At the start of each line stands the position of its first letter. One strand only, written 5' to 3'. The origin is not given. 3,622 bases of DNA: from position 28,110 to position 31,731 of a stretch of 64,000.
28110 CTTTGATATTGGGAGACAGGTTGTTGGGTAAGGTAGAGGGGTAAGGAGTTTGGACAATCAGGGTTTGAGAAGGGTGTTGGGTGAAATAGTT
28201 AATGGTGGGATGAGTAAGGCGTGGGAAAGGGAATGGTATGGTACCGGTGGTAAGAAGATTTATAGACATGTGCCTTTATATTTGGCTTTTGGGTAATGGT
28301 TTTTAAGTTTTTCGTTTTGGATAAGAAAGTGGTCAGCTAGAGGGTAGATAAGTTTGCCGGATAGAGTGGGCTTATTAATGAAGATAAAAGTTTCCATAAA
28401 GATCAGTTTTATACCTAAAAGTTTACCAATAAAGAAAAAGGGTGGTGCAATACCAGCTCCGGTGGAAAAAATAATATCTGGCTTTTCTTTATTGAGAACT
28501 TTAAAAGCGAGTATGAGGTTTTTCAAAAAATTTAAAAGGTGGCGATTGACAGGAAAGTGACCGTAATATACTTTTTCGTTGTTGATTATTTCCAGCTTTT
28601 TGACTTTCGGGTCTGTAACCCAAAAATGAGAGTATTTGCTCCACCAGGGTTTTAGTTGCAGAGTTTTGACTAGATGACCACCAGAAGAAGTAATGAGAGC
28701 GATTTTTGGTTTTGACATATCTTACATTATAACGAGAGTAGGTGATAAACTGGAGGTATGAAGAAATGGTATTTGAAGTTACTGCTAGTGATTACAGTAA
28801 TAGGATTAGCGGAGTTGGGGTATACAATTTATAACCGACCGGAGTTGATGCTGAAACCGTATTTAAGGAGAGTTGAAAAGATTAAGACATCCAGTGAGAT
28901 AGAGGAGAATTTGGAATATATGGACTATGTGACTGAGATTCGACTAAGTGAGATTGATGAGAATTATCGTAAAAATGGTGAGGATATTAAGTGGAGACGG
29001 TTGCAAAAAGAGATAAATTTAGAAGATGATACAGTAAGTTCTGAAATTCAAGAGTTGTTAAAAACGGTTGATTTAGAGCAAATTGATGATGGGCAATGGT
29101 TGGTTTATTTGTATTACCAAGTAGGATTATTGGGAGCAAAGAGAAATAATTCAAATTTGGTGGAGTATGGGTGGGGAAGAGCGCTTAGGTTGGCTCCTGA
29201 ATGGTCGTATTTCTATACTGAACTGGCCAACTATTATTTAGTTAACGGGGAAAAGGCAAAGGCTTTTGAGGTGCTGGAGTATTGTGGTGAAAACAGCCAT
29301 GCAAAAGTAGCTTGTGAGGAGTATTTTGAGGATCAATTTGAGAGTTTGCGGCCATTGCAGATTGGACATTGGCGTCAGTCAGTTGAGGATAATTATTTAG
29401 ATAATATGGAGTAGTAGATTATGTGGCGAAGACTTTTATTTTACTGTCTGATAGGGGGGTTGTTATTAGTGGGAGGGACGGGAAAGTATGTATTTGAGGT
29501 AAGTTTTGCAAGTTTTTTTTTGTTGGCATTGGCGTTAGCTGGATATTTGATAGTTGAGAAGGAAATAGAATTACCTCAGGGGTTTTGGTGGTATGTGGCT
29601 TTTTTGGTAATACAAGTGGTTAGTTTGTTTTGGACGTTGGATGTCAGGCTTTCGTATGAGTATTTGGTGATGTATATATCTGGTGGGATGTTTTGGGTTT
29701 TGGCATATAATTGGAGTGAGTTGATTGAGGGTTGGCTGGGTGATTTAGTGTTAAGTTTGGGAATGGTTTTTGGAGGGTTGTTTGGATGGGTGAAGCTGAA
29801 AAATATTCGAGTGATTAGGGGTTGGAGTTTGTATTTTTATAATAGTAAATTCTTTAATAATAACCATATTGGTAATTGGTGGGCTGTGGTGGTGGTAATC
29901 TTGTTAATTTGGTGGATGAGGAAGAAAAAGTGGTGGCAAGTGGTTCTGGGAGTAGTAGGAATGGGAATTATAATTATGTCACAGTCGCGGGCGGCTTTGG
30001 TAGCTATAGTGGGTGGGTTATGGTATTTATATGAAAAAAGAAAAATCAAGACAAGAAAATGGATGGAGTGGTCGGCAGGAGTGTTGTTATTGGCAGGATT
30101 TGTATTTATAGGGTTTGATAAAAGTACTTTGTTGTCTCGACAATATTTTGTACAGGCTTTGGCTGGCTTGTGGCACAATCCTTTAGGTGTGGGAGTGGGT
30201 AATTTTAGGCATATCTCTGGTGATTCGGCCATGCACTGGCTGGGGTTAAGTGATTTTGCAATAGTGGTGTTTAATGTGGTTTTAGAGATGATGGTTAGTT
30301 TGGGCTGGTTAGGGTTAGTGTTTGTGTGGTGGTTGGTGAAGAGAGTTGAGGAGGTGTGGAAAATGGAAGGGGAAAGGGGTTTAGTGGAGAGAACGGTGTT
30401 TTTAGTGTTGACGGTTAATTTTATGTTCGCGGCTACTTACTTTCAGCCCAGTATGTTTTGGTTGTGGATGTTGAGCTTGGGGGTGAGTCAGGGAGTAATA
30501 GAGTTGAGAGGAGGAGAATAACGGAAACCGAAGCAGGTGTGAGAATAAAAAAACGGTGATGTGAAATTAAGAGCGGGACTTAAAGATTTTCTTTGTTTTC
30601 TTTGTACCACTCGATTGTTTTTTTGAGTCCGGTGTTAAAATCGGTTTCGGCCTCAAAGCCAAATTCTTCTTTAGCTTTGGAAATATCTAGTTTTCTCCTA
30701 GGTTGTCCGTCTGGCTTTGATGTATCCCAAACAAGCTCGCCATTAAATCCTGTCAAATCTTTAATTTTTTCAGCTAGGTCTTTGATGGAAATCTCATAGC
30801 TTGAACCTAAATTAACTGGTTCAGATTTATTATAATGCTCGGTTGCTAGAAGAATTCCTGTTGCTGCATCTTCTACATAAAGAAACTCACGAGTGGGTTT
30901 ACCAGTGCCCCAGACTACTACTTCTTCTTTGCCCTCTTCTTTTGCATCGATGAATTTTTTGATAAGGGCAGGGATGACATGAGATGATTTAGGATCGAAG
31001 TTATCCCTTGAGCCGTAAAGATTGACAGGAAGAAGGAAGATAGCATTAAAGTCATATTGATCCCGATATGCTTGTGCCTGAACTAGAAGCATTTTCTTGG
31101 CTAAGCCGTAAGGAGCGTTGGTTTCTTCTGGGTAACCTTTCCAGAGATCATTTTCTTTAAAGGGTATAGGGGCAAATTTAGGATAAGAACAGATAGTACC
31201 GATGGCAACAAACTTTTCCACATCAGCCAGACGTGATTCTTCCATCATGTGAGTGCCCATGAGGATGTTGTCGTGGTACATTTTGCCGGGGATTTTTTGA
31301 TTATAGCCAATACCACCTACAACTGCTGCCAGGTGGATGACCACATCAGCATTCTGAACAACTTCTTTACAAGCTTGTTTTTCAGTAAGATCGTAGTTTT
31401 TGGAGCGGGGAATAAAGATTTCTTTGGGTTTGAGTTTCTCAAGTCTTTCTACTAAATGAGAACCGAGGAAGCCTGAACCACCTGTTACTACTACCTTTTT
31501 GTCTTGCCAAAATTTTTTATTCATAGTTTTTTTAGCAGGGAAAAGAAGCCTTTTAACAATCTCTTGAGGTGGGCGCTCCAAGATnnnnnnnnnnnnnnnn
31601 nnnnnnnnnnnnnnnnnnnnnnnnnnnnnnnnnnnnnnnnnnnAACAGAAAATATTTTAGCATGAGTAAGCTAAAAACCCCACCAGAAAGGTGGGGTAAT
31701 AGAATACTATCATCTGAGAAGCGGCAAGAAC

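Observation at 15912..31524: Large glycan-assembly locus adjacent to the sortase/adhesin operon: candidate surface-protein O-glycosylation system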

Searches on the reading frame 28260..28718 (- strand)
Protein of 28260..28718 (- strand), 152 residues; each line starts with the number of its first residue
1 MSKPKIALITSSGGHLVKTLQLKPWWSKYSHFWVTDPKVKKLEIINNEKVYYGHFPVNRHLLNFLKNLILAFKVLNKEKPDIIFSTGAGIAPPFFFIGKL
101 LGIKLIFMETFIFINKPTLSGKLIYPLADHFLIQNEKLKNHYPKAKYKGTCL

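Call 6: search_protein_families(library=pfam, proteins=[window:28260-28718:-], max_evalue=0.01)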
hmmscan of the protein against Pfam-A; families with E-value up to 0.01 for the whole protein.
window:28260-28718:- (152 aa): 1 family
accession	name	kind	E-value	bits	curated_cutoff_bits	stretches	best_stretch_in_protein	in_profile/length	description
PF08660.17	Alg14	-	7.3e-15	55.8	27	1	62-150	76-170/171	Oligosaccharide biosynthesis protein Alg14 like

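Call 15: search_protein_families(library=ncbifam, proteins=[window:28260-28718:-], max_evalue=0.01)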
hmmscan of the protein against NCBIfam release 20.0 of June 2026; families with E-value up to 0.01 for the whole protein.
window:28260-28718:- (152 aa): 4 families
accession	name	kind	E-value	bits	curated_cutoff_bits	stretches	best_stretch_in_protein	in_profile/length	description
NF041549.1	PssD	equivalog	1e-38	133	110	1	8-150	2-150/151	PssD/Cps14F family polysaccharide biosynthesis glycosyltransferase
NF046028.1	GluronsyltaseWelK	equivalog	3e-20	72.5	400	1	6-147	1-151/319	beta-1,4-glucuronosyltransferase WelK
TIGR01133.1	murG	equivalog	0.00036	19.7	250.25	1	33-147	48-158/353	undecaprenyldiphospho-muramoylpentapeptide beta-N-acetylglucosaminyltransferase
NF009102.0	PRK12446.1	equivalog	0.00077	18.5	339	1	63-146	75-155/352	undecaprenyldiphospho-muramoylpentapeptide beta-N-acetylglucosaminyltransferase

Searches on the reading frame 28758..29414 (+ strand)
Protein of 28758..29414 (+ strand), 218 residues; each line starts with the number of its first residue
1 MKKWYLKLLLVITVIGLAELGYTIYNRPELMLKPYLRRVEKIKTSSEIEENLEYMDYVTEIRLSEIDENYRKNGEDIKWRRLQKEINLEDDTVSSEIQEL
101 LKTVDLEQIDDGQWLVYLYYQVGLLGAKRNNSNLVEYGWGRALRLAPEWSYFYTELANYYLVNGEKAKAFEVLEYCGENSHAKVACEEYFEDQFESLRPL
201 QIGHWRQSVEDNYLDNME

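Call 6: search_protein_families(library=pfam, proteins=[window:28758-29414:+], max_evalue=0.01)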
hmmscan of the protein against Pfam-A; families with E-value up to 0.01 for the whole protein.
window:28758-29414:+ (218 aa): 0 families

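Call 15: search_protein_families(library=ncbifam, proteins=[window:28758-29414:+], max_evalue=0.01)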
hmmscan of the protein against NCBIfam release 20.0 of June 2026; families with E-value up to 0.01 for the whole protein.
window:28758-29414:+ (218 aa): 0 families

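Call 66: search_protein_families(library=pfam, proteins=[window:28758-29414:+], max_evalue=10)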
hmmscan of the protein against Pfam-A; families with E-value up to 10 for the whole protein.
window:28758-29414:+ (218 aa): 1 family
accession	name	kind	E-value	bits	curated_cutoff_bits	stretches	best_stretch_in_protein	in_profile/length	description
PF08766.16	DEK_C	-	0.18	12.2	24.8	1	89-109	2-22/54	DEK C terminal domain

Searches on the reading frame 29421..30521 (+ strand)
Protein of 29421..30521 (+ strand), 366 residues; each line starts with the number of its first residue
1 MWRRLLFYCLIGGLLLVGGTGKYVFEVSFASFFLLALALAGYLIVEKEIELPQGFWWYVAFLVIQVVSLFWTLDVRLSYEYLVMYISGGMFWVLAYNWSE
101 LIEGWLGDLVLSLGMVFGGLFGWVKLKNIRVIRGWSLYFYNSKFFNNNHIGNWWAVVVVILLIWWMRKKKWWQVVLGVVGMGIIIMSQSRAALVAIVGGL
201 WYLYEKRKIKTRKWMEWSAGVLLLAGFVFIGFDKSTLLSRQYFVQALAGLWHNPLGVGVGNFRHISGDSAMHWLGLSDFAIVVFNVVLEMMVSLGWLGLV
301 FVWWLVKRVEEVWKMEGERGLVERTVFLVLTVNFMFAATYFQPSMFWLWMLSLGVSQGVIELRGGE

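Call 6: search_protein_families(library=pfam, proteins=[window:29421-30521:+], max_evalue=0.01)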
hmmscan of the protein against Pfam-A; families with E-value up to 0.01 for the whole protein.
window:29421-30521:+ (366 aa): 1 family
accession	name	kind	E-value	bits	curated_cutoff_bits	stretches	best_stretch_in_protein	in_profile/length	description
PF04932.20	Wzy_C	-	0.0023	18.2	31.7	1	179-301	5-147/149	O-Antigen ligase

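Call 15: search_protein_families(library=ncbifam, proteins=[window:29421-30521:+], max_evalue=0.01)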
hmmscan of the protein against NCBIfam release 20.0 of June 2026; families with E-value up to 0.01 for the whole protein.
window:29421-30521:+ (366 aa): 0 families

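Call 29: search_solved_structures(query=window:29421-30521:+, max_evalue=10, show_alignments=1)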
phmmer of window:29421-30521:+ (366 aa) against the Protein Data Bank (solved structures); distinct sequences matched with E-value up to 10: 0.

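Call 34: find_homologous_proteins(query=window:29421-30521:+, max_evalue=0.001)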
Query window:29421-30521:+ (366 aa): 5 proteins with E <= 0.001 among 8000 candidates.
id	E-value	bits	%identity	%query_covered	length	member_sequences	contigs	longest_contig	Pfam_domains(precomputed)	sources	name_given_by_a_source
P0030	6.6e-235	798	100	100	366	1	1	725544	-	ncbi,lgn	-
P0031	1.3e-187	642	83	94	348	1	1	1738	-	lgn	-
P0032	6.4e-65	238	42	97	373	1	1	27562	PF04932.21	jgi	-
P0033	6.2e-56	209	36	94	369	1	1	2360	PF04932.21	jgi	-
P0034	2.2e-55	207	39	83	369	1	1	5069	PF04932.21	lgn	-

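Call 35: find_encoding_contigs(protein=P0032, flank=10000, max_places=2)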
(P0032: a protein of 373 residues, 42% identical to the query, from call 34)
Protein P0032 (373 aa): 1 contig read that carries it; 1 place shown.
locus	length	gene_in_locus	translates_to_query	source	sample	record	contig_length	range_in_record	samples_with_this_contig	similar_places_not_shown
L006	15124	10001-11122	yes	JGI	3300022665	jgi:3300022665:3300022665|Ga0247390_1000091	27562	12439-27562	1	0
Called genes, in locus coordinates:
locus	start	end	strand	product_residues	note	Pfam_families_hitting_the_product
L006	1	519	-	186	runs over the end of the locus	-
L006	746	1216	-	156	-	PF00293:NUDIX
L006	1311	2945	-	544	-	PF00733:Asn_synthase (weak)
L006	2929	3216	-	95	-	-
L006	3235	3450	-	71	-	-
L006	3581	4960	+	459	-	PF00675:Peptidase_M16, PF05193:Peptidase_M16_C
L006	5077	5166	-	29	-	-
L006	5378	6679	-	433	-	PF00675:Peptidase_M16, PF05193:Peptidase_M16_C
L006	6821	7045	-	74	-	-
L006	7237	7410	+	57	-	-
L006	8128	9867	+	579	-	-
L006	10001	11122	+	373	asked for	PF04932:Wzy_C (weak)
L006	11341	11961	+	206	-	-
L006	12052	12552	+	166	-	-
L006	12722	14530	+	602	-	-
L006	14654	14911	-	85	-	PF02675:AdoMet_dc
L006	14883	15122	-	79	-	?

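Call 66: search_protein_families(library=pfam, proteins=[window:29421-30521:+], max_evalue=10)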
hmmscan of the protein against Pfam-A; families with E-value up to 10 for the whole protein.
window:29421-30521:+ (366 aa): 2 families
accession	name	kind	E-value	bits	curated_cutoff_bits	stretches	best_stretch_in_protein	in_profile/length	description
PF04932.20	Wzy_C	-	0.0023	18.2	31.7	1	179-301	5-147/149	O-Antigen ligase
PF01034.25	Syndecan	-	0.71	10.3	25.2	1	151-169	19-37/64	Syndecan domain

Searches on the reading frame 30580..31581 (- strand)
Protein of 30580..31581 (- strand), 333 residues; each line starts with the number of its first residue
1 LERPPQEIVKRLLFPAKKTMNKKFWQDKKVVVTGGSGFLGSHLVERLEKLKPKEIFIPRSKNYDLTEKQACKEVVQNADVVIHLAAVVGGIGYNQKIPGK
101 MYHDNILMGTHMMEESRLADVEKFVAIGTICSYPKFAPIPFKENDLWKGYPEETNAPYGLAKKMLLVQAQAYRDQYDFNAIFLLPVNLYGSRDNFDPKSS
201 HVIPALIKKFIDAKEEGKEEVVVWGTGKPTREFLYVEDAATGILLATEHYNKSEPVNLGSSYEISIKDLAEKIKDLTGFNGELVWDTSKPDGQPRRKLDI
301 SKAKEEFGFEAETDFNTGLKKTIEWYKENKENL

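Call 6: search_protein_families(library=pfam, proteins=[window:30580-31581:-], max_evalue=0.01)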
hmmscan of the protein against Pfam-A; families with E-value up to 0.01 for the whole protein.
window:30580-31581:- (333 aa): 6 families
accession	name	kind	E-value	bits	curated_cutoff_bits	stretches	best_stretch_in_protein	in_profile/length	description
PF01370.27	Epimerase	-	1.2e-54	185.7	20.9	1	30-259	1-240/240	NAD dependent epimerase/dehydratase family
PF16363.11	GDP_Man_Dehyd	-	2.6e-27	96.6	27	1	63-322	59-332/332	GDP-mannose 4,6 dehydratase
PF01073.25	3Beta_HSD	-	3.6e-10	39.8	22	1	31-253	1-235/280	3-beta hydroxysteroid dehydrogenase/isomerase family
PF02719.21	Polysacc_synt_2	-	3.4e-09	36.8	20.2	0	30-65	1-36/293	Polysaccharide biosynthesis protein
PF04321.23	RmlD_sub_bind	-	2.8e-06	27.1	27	1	29-86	2-60/287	RmlD substrate binding domain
PF07993.18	NAD_binding_4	-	0.00013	21.6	20.1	0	32-56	1-27/258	Male sterility protein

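Call 15: search_protein_families(library=ncbifam, proteins=[window:30580-31581:-], max_evalue=0.01)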
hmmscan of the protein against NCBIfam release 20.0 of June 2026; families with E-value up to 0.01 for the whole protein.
window:30580-31581:- (333 aa): 24 families
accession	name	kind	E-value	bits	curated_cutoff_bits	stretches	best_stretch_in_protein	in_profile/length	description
NF047922.1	GDPFucSynFcl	equivalog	2e-85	286.9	500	1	27-332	2-307/308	GDP-L-fucose synthase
TIGR04180.1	EDH_00030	hypoth_equivalog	8.9e-30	103.8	475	1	64-289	57-268/297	NAD-dependent 4,6-dehydratase LegB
TIGR01181.1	dTDP_gluc_dehyt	equivalog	1.4e-25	90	365.1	1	62-331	56-316/321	dTDP-glucose 4,6-dehydratase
TIGR01179.1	galE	equivalog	1.7e-23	83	262.3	1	29-331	1-330/332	UDP-glucose 4-epimerase GalE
NF011728.1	PRK15181.1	equivalog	7.6e-19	67.9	760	1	64-330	77-341/348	Vi polysaccharide biosynthesis UDP-N-acetylglucosaminuronic acid C-4 epimerase TviC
NF007490.0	PRK10084.1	subfamily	1.8e-13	50.2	649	1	156-331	165-339/361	dTDP-glucose 4,6-dehydratase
TIGR02197.1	heptose_epim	equivalog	3.1e-13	49.6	274.6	1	30-328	1-315/316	ADP-glyceromanno-heptose 6-epimerase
TIGR02622.1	CDP_4_6_dhtase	equivalog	2.9e-12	46.4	278.45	1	59-329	57-333/352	CDP-glucose 4,6-dehydratase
NF042422.1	oxyalk_red_OleD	equivalog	1.9e-11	44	580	1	29-266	2-233/329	2-alkyl-3-oxoalkanoate reductase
NF007582.0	PRK10217.1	equivalog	7.9e-11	41.6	698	1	185-330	181-335/355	dTDP-glucose 4,6-dehydratase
TIGR03466.1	HpnA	hypoth_equivalog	2e-09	36.8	367.65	1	29-128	2-112/327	hopanoid-associated sugar epimerase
NF007956.0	PRK10675.1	subfamily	3.5e-09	36.2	394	1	62-327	56-330/338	UDP-glucose 4-epimerase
NF042423.1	oxyalk_red_Shew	equivalog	3.9e-08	32.8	580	1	27-265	8-239/331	2-alkyl-3-oxoalkanoate reductase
TIGR01777.1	yfcH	hypoth_equivalog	7.1e-07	29.1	207.35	1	30-85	1-65/292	TIGR01777 family oxidoreductase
NF008872.0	PRK11908.1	equivalog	1.3e-06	27.7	294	0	144-277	135-271/349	bifunctional UDP-4-keto-pentose/UDP-xylose synthase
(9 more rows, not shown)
